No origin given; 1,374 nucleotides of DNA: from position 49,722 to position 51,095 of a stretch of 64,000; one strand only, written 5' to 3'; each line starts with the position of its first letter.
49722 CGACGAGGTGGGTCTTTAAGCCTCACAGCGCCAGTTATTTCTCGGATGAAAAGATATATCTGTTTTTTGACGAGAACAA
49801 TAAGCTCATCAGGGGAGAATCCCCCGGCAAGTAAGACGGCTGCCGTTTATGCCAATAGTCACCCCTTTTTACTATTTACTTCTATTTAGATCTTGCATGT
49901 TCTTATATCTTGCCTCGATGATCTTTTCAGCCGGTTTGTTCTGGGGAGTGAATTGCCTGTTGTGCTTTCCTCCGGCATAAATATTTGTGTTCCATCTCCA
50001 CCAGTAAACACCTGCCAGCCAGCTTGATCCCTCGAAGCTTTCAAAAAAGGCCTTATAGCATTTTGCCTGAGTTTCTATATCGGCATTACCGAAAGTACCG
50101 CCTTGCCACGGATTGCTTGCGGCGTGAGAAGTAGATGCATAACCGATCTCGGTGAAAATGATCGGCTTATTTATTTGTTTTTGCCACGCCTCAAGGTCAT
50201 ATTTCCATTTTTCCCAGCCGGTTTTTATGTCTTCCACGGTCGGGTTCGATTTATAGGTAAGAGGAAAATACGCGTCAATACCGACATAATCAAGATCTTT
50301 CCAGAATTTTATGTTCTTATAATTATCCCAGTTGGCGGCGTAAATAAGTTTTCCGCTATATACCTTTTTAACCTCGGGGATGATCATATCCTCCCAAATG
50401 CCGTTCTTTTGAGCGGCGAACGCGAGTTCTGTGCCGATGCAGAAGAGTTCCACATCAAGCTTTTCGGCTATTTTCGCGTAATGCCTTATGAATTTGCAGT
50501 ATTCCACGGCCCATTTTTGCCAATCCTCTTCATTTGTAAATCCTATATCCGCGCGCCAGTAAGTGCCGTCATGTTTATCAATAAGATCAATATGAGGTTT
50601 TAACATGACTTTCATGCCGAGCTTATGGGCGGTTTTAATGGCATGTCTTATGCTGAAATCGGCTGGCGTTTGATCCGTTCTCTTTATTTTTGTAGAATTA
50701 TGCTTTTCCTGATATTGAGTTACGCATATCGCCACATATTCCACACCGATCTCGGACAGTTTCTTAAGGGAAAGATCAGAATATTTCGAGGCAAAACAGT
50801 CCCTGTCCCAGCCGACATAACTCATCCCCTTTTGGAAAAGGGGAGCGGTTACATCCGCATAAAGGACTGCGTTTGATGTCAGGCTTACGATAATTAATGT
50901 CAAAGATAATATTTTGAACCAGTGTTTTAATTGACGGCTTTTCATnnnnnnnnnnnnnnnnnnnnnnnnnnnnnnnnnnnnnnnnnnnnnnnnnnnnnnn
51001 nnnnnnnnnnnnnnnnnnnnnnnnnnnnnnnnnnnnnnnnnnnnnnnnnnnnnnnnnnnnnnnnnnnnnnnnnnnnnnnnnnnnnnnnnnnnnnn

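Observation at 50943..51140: Predicted c-di-GMP-I (GEMM) riboswitch with terminator controlling a secreted glycoside hydrolase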

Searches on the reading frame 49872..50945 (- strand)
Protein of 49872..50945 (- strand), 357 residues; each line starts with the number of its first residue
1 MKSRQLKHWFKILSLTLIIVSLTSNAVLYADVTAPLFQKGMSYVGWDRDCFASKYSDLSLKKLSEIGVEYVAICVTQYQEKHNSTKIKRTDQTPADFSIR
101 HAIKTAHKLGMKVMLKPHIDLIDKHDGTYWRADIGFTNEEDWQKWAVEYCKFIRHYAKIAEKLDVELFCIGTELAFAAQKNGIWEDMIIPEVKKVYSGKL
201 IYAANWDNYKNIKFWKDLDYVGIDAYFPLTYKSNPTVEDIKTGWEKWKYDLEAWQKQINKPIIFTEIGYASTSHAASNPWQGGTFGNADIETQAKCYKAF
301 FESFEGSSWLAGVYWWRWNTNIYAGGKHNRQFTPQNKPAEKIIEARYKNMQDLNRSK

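Call 7: search_protein_families(library=pfam, proteins=[window:49872-50945:-], max_evalue=0.01)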
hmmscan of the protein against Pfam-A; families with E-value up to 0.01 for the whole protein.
window:49872-50945:- (357 aa): 3 families
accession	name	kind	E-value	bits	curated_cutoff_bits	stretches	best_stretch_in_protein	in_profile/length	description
PF22612.2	GH113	-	6.8e-62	209.9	27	1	48-331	9-283/289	Glycoside Hydrolase Family 113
PF13547.12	GTA_TIM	-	5.2e-07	29.7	27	1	148-253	2-134/299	GTA TIM-barrel-like domain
PF24937.1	DUF7754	-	0.0022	18.5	27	1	155-188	6-39/65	Domain of unknown function (DUF7754)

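Call 8: search_protein_families(library=ncbifam, proteins=[window:49872-50945:-], max_evalue=0.01)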
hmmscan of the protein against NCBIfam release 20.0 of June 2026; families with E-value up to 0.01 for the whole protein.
window:49872-50945:- (357 aa): 2 families
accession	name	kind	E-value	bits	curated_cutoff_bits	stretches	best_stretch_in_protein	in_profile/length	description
NF048004.1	GTA_megatron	equivalog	2e-08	32.5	800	1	147-258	436-574/1299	baseplate multidomain protein megatron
NF007538.0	PRK10150.1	equivalog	0.0024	16.2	544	1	238-273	483-518/607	beta-glucuronidase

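Call 9: find_homologous_proteins(query=window:49872-50945:-, max_evalue=1e-20)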
Query window:49872-50945:- (357 aa): 1081 proteins with E <= 1e-20 among 2692 candidates; the best 120 are listed.
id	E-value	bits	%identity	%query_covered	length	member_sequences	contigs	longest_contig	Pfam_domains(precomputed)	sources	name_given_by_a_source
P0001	1.0e-247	839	100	100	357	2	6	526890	PF22612.3,PF13547.13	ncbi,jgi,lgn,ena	-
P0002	3.2e-162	558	66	98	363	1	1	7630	PF22612.3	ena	-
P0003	4.5e-160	551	64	99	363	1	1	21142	PF22612.3,PF13547.13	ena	-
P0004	3.6e-156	538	64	98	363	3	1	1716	PF22612.3,PF13547.13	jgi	jgi:hypothetical protein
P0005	3.4e-155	534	64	95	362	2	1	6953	PF22612.3,PF13547.13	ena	-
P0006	3.9e-155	534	65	94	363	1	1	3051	PF22612.3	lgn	-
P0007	5.4e-155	534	64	98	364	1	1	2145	PF22612.3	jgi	-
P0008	1.2e-154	533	64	95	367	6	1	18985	PF22612.3,PF13547.13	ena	-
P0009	5.0e-153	527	66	94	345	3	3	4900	PF22612.3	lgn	-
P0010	7.2e-153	527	65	95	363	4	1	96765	PF22612.3,PF13547.13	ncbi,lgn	-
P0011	2.2e-152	525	62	94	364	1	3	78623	PF22612.3,PF13547.13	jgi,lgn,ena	-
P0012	2.8e-152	525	63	97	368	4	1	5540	PF22612.3,PF13547.13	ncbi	-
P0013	8.5e-152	523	66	92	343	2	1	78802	PF22612.3,PF13547.13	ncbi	ncbi:hypothetical protein ACFL5Y_00230 [Candidatus Omnitrophota bacterium]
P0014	1.0e-151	523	64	95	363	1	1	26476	PF22612.3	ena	-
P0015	1.5e-151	522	65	97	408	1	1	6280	PF22612.3,PF13547.13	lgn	-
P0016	8.4e-151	520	63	95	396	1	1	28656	PF22612.3,PF13547.13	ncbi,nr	ncbi:MAG: hypothetical protein U9R44_05850 [Candidatus Omnitrophota bacterium]|nr:hypothetical prote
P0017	9.1e-151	520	62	98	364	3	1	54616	PF22612.3,PF13547.13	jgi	jgi:hypothetical protein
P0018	2.6e-150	518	61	97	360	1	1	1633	PF22612.3,PF13547.13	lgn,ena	-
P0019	3.3e-150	518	62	95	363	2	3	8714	PF22612.3,PF13547.13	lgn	-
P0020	4.9e-150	517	67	90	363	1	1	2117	PF22612.3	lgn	-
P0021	9.6e-150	517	64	97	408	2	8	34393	PF22612.3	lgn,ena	-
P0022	1.9e-149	516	63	94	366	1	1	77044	PF22612.3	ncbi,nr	ncbi:MAG: hypothetical protein GF408_02455 [Candidatus Omnitrophica bacterium]|nr:hypothetical prote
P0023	4.5e-149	514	61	99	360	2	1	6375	PF22612.3,PF13547.13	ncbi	-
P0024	4.7e-149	514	64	91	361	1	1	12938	PF22612.3,PF13547.13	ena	-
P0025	5.9e-149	514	65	88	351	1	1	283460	PF22612.3,PF13547.13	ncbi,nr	ncbi:MAG: hypothetical protein GF409_03305 [Candidatus Omnitrophica bacterium]|nr:hypothetical prote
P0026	8.5e-149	513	64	95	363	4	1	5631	PF22612.3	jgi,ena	-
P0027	2.7e-147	508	61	94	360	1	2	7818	PF22612.3,PF13547.13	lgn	-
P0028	2.9e-147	508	63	95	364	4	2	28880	PF22612.3,PF13547.13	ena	-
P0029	3.5e-147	508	60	97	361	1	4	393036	PF22612.3,PF13547.13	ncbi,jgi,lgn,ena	-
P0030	4.7e-147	508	65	89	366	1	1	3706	PF22612.3,PF13547.13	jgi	-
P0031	4.8e-147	508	65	89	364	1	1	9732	PF22612.3,PF13547.13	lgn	-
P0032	5.5e-147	507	59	98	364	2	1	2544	PF22612.3,PF13547.13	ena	-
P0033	1.7e-146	506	66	89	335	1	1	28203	PF22612.3,PF13547.13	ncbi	ncbi:hypothetical protein ACFL5E_02885 [Candidatus Omnitrophota bacterium]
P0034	3.3e-146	505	61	94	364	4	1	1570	PF22612.3,PF13547.13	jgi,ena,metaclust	metaclust:\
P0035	7.0e-146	504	60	94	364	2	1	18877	PF22612.3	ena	-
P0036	1.1e-145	503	63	94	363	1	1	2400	PF22612.3,PF14488.13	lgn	-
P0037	1.7e-145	503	60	97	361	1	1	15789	PF22612.3,PF13547.13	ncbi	ncbi:MAG: glycoside hydrolase [Candidatus Omnitrophota bacterium]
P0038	7.7e-145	500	60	96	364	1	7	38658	PF22612.3,PF13547.13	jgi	jgi:hypothetical protein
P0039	1.2e-144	500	64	87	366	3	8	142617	PF22612.3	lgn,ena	-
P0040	5.7e-144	498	60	98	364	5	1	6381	PF22612.3,PF13547.13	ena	-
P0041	9.2e-144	497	62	93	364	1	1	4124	PF22612.3,PF13547.13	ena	-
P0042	9.9e-144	497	60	97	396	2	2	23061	PF22612.3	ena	-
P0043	1.4e-143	496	58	95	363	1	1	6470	PF22612.3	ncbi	-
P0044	2.2e-142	492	64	87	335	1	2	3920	PF22612.3,PF13547.13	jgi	-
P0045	2.7e-142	492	61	96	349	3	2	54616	PF22612.3,PF13547.13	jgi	jgi:hypothetical protein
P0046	3.9e-142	491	64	90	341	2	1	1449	PF22612.3,PF13547.13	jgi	jgi:hypothetical protein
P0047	4.0e-142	491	62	93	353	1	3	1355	PF22612.3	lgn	-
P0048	5.7e-142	491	61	99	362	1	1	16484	PF22612.3,PF13547.13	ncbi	ncbi:MAG: hypothetical protein ABIA77_04600 [Candidatus Omnitrophota bacterium]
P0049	1.7e-141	489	58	97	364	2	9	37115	PF22612.3,PF13547.13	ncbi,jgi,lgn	jgi:exo-beta-1,3-glucanase (GH17 family)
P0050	1.8e-141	489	58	95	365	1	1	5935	PF22612.3,PF13547.13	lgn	-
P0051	3.5e-141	488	60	97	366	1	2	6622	PF22612.3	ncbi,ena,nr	ncbi:MAG: hypothetical protein KAS86_01435 [Candidatus Omnitrophica bacterium]|nr:hypothetical prote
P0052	3.7e-141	488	61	95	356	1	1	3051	PF22612.3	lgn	-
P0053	5.6e-141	488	62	90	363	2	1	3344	PF22612.3,PF13547.13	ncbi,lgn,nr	ncbi:MAG: hypothetical protein PHT95_06555 [Candidatus Omnitrophica bacterium]|nr:hypothetical prote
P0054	8.4e-141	487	58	97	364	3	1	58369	PF22612.3,PF13547.13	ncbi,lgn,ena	ncbi:MAG: hypothetical protein WCV56_07185 [Candidatus Omnitrophota bacterium]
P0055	8.7e-141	487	58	98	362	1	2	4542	PF22612.3,PF13547.13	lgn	-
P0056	9.7e-141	487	58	100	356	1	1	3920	PF22612.3,PF13547.13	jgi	-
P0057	1.2e-140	487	59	97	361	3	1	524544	PF22612.3,PF13547.13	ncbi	-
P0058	1.7e-140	486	60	95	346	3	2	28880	PF22612.3,PF13547.13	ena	-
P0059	2.1e-140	486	60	95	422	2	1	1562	PF22612.3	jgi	-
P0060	4.3e-140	485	60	95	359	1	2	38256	PF22612.3,PF13547.13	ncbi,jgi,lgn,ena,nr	ncbi:MAG: glycoside hydrolase [Candidatus Omnitrophota bacterium]|nr:glycoside hydrolase [Candidatus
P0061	7.7e-140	484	59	94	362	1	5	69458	PF22612.3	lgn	-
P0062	1.5e-139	483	59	95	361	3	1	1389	PF22612.3,PF13547.13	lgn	-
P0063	1.7e-139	483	58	97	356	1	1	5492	PF22612.3,PF13547.13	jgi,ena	-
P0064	4.6e-139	481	60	94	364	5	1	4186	PF22612.3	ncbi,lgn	ncbi:MAG: hypothetical protein ABIH85_00065 [Candidatus Omnitrophota bacterium]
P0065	2.4e-138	479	55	98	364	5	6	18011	PF22612.3,PF13547.13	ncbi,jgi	jgi:hypothetical protein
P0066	2.9e-138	479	58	97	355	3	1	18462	PF22612.3,PF13547.13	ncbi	ncbi:MAG: hypothetical protein ABIH74_05605 [Candidatus Omnitrophota bacterium]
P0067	3.5e-138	478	59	95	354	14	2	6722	PF22612.3,PF13547.13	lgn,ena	-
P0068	6.4e-138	478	62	87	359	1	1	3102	PF22612.3,PF13547.13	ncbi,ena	-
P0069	7.2e-138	477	57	98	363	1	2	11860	PF22612.3,PF13547.13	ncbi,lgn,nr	ncbi:MAG: hypothetical protein PHW46_00480 [Candidatus Omnitrophica bacterium]|nr:hypothetical prote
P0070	1.0e-137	477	59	90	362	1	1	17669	PF01261.31,PF22612.3,PF13547.13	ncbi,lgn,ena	-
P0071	4.4e-137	475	57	98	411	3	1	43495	PF22612.3,PF13547.13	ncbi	-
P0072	5.9e-137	474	58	97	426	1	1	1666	PF22612.3,PF13547.13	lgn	-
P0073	9.0e-137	474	59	97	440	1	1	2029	PF22612.3,PF13547.13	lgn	-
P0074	1.6e-136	473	62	88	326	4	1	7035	PF22612.3,PF13547.13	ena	-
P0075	3.6e-136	472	64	86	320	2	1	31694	PF22612.3,PF13547.13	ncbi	ncbi:MAG: glycoside hydrolase TIM-barrel-like domain-containing protein [Candidatus Omnitrophota bac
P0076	4.0e-136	472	63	89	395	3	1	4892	PF22612.3,PF13547.13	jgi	-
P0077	6.9e-136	471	64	87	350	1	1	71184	PF22612.3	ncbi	ncbi:MAG: hypothetical protein ABH844_00145 [Candidatus Omnitrophota bacterium]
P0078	8.2e-136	471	59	95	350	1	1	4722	PF22612.3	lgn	-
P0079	1.5e-135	470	57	97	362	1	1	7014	PF22612.3,PF13547.13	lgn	-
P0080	2.4e-135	469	60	90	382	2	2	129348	PF22612.3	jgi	-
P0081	4.8e-135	468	58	96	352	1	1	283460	PF22612.3,PF13547.13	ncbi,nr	ncbi:MAG: hypothetical protein GF409_03310 [Candidatus Omnitrophica bacterium]|nr:hypothetical prote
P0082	8.8e-135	467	59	94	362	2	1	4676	PF22612.3,PF13547.13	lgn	-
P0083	1.2e-134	467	58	95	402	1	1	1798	PF22612.3,PF13547.13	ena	-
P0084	2.8e-134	466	58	95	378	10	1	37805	PF22612.3,PF13547.13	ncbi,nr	ncbi:MAG: hypothetical protein ISS33_02300 [Candidatus Omnitrophica bacterium]|nr:hypothetical prote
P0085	7.3e-134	464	55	95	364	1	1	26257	PF22612.3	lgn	-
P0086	9.7e-134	464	57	96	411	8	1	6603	PF22612.3,PF13547.13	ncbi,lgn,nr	ncbi:MAG: hypothetical protein KJ995_03070 [Candidatus Omnitrophica bacterium]|nr:hypothetical prote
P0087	1.5e-133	463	58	95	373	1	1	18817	PF22612.3,PF13547.13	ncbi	-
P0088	2.4e-133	463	66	80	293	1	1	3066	PF22612.3,PF13547.13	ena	-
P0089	3.4e-133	462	64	85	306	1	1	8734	PF22612.3,PF13547.13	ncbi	ncbi:MAG: hypothetical protein ABH883_06400, partial [Candidatus Omnitrophota bacterium]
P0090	5.8e-133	461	59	96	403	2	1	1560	PF22612.3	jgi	-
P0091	5.5e-132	458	58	97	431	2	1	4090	PF22612.3,PF13547.13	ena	-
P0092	6.8e-132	458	62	88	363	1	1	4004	PF22612.3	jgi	jgi:hypothetical protein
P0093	1.7e-131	456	55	98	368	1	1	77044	PF22612.3,PF13547.13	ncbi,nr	ncbi:MAG: hypothetical protein GF408_02460 [Candidatus Omnitrophica bacterium]|nr:hypothetical prote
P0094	8.9e-131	454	59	88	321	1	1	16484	PF22612.3,PF13547.13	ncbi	ncbi:MAG: hypothetical protein ABIA77_04595 [Candidatus Omnitrophota bacterium]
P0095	1.7e-130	453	60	89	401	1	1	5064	PF22612.3,PF13547.13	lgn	-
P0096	5.6e-129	448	57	99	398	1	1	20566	PF22612.3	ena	-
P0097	1.1e-128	447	56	96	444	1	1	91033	PF22612.3,PF13547.13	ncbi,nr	ncbi:MAG: glycoside hydrolase TIM-barrel-like domain-containing protein [Candidatus Omnitrophica bac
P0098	1.8e-128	447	58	92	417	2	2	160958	PF22612.3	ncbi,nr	ncbi:MAG: hypothetical protein PHH49_04625 [Candidatus Omnitrophica bacterium]|nr:hypothetical prote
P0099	2.4e-128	446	59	88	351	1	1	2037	PF22612.3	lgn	-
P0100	2.8e-128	446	56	97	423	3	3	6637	PF22612.3,PF13547.13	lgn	-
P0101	4.0e-128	445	58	94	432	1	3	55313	PF22612.3,PF13547.13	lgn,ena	-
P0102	9.9e-128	444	55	97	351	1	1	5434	PF22612.3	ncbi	-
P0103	1.7e-126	440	57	94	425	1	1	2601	PF22612.3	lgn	-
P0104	2.2e-126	440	56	97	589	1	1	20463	PF02493.27,PF22612.3,PF13547.13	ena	-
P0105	6.8e-126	438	56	97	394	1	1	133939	PF22612.3,PF13547.13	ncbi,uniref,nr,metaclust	ncbi:conserved hypothetical protein, secreted [Candidatus Omnitrophus magneticus]|uniref:Uncharacter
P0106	1.2e-125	437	55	98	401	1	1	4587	PF22612.3,PF13547.13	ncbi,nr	ncbi:MAG: hypothetical protein HQL29_05995 [Candidatus Omnitrophica bacterium]|nr:hypothetical prote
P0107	2.8e-125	436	56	93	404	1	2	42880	PF22612.3,PF13547.13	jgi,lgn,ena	-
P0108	2.8e-125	436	55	97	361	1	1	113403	PF22612.3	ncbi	ncbi:MAG: hypothetical protein ABH869_06825 [Candidatus Omnitrophota bacterium]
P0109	8.3e-125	434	55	95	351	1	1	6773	PF22612.3,PF13547.13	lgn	-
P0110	9.3e-125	434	59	88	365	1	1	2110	PF22612.3,PF13547.13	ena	-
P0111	6.9e-124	431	56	95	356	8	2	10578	PF22612.3,PF13547.13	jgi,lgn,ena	-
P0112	1.1e-123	431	56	95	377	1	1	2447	PF22612.3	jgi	jgi:glycosyl hydrolase family 113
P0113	2.6e-123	430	57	94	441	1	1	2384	PF22612.3,PF13547.13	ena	-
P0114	1.4e-122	427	58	89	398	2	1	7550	PF22612.3,PF13547.13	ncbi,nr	ncbi:MAG: hypothetical protein HQ594_04060 [Candidatus Omnitrophica bacterium]|nr:hypothetical prote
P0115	1.4e-122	427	55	96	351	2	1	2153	PF22612.3,PF13547.13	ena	-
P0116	7.0e-122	425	54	97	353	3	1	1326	PF22612.3,PF13547.13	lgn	-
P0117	7.3e-122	425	54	94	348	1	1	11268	PF22612.3,PF13547.13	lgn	-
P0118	9.4e-122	424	55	97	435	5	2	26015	PF22612.3,PF13547.13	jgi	jgi:hypothetical protein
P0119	1.6e-121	424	55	88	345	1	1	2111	PF22612.3,PF13547.13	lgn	-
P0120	7.6e-120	418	56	89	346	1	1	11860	PF22612.3,PF13547.13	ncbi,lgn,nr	ncbi:MAG: hypothetical protein PHW46_00475 [Candidatus Omnitrophica bacterium]|nr:hypothetical prote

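Call 13: find_related_loci(query=A1, collection=genome_contigs, flank=3000)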
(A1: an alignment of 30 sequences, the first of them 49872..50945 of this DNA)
Query A1 (357 aa) in genome_contigs; peptide patterns used: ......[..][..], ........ (x = any residue, [..] = any of these).
600 stretches matched a pattern (row limit reached: there are more); 580 encode a relative of the query (tblastn E <= 1e-3); the best 80 are kept; 80 distinct loci.
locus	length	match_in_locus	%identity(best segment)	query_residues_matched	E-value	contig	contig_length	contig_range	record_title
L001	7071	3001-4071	62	1-353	2e-154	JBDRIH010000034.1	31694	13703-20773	MAG: Candidatus Omnitrophota bacterium isolate MEGAHIT-group-1.574 k141_12570571, whole genome shotgun sequence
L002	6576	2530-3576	60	7-354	2e-147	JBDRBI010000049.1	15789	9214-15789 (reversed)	MAG: Candidatus Omnitrophota bacterium isolate MEGAHIT-group-1.110 k141_7222113, whole genome shotgun sequence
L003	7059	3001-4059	61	1-353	1e-142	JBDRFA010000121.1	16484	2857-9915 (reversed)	MAG: Candidatus Omnitrophota bacterium isolate MEGAHIT-group-1.343 k141_2123108, whole genome shotgun sequence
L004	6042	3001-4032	58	3-347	8e-142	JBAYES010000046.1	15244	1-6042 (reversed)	MAG: Candidatus Omnitrophota bacterium isolate SO_2016_CLC_T2_83 scaffold03964_PH3_Jul20_2016, whole genome shotgun sequ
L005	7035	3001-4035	59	2-348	3e-141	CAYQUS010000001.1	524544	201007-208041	MAG TPA_asm: uncultured Planctomycetia bacterium isolate binchicken_co27_479 genome assembly, contig: NODE_11_length_524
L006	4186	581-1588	60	13-349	8e-144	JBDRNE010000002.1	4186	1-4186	MAG: Candidatus Omnitrophota bacterium isolate MEGAHIT-group-1.87 k141_8740, whole genome shotgun sequence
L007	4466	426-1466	59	11-348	1e-140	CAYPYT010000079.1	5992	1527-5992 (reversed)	MAG TPA_asm: uncultured Planctomycetia bacterium isolate SRP178699_co1_477 genome assembly, contig: NODE_19445_length_59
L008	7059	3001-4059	57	1-350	3e-138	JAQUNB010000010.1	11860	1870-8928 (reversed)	MAG: Candidatus Omnitrophota bacterium isolate STD1_168 NODE_14695_length_11860_cov_2.807296_Sandtown_D1, whole genome s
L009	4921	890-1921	57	5-347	3e-135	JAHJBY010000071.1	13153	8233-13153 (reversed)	MAG: Candidatus Omnitrophota bacterium isolate Modern_marine.mb.279 Modern_marine.mb.279_k141_1511209, whole genome shot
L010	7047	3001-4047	56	12-353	2e-132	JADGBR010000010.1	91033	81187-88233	MAG: Candidatus Omnitrophota bacterium isolate nW3bin14 nW3_bin14_NODE_10_length_91033_cov_6.017502, whole genome shotgu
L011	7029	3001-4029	56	4-349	5e-129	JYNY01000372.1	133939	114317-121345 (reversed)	Candidatus Omnitrophus magneticus isolate SKK-01 SAG1567, whole genome shotgun sequence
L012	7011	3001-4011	65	12-349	2e-152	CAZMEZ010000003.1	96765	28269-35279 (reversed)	MAG TPA_asm: uncultured Planctomycetia bacterium isolate SRP141376_co1_78 genome assembly, contig: NODE_562_length_96765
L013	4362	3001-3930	56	37-347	6e-119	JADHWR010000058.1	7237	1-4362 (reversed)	MAG: Candidatus Omnitrophota bacterium isolate BS750m-G32 BS-750m-C21029, whole genome shotgun sequence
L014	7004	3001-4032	53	6-348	2e-118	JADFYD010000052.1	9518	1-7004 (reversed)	MAG: Candidatus Omnitrophota bacterium isolate nDJH6bin13 nDJH6_bin13_NODE_52_length_9518_cov_1.930252, whole genome sho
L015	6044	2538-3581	50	1-350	5e-117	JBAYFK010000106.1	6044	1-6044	MAG: Candidatus Omnitrophota bacterium isolate SO_2016_GW1_1 scaffold25113_OW334_2016, whole genome shotgun sequence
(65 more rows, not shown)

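Call 19: find_related_loci(query=A1, collection=metagenome_contigs, flank=1500)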
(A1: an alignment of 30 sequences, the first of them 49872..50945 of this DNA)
Query A1 (357 aa) in metagenome_contigs; peptide patterns used: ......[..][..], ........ (x = any residue, [..] = any of these).
600 stretches matched a pattern (row limit reached: there are more); 575 encode a relative of the query (tblastn E <= 1e-3); the best 80 are kept; 80 distinct loci.
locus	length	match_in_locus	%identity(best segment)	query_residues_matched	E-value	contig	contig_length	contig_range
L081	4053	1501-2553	64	1-348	6e-155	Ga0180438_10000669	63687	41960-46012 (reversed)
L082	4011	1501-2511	64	12-350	7e-151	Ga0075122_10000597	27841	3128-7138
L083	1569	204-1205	61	17-351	2e-159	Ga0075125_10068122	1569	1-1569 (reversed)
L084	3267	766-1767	60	12-349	5e-143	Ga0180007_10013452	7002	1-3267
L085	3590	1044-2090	59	11-350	1e-142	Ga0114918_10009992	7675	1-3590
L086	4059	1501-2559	56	1-347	2e-139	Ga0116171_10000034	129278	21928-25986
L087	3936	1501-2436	63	34-347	6e-138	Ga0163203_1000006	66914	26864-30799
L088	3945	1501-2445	63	34-349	3e-138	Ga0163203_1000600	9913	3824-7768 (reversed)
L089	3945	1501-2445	63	34-349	1e-139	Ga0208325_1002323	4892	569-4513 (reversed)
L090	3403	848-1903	58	1-347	7e-137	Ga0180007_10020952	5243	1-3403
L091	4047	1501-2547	55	3-354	1e-128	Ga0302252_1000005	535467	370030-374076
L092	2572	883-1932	52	6-355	3e-128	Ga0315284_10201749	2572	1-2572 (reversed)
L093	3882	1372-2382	54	12-350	3e-124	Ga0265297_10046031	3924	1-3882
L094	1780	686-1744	52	3-350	1e-129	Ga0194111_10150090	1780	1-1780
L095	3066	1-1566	54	10-350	6e-122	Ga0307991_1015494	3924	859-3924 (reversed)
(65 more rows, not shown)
